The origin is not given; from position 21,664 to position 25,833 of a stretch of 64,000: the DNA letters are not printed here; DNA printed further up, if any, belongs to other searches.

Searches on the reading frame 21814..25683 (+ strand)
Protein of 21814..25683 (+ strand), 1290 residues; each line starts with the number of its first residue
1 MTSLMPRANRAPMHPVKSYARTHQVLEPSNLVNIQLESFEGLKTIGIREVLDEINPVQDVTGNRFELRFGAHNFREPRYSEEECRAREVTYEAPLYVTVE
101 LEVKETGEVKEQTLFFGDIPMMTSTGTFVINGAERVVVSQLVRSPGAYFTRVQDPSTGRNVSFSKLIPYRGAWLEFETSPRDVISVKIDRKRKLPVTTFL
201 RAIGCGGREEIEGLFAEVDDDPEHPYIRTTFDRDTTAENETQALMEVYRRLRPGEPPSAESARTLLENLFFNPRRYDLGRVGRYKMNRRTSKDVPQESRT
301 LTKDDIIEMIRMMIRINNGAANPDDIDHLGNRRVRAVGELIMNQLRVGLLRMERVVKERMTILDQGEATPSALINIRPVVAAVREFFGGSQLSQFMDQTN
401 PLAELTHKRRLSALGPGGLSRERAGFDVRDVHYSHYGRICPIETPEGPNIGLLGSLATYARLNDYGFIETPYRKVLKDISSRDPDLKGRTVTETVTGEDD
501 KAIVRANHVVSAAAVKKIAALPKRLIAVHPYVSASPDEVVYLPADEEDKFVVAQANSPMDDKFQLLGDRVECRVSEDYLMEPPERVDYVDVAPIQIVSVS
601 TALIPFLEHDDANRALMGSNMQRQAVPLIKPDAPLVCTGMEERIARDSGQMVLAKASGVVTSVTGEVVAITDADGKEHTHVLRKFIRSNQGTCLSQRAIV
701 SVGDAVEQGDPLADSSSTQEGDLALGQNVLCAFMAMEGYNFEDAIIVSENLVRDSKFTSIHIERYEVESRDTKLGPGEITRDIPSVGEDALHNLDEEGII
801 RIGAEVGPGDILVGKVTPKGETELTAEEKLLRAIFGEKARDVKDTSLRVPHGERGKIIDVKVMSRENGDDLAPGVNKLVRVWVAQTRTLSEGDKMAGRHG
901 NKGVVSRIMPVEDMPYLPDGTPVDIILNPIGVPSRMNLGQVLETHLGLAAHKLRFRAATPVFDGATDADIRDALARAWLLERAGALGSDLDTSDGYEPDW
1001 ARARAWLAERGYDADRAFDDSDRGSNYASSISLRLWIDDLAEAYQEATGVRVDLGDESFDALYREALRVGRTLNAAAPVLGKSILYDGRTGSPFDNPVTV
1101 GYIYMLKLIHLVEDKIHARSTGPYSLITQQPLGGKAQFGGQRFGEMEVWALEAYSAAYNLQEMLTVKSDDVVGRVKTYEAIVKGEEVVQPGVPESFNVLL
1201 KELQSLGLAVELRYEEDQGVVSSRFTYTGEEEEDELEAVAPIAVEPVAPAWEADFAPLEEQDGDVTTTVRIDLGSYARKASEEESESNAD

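Call 74: search_protein_families(library=pfam, proteins=[window:21814-25683:+], max_evalue=0.00001)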
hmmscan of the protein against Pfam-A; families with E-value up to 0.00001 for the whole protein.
window:21814-25683:+ (1290 aa): 6 families
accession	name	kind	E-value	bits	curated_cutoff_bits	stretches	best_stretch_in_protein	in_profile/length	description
PF00562.33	RNA_pol_Rpb2_6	-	1.8e-123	412.8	23.4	2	654-977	2-311/373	RNA polymerase Rpb2, domain 6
PF04561.19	RNA_pol_Rpb2_2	-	3.3e-34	118.7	21.7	1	143-335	1-190/190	RNA polymerase Rpb2, domain 2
PF04565.21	RNA_pol_Rpb2_3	-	2.3e-29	101.8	21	1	394-461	1-67/68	RNA polymerase Rpb2, domain 3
PF04560.25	RNA_pol_Rpb2_7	-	1e-26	93.6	32.1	1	1139-1213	1-85/87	RNA polymerase Rpb2, domain 7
PF10385.14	RNA_pol_Rpb2_45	-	2e-20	73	28.2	1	536-592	10-66/66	RNA polymerase beta subunit external 1 domain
PF04563.20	RNA_pol_Rpb2_1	-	3e-20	73.1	28.2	1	30-378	1-200/203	RNA polymerase beta subunit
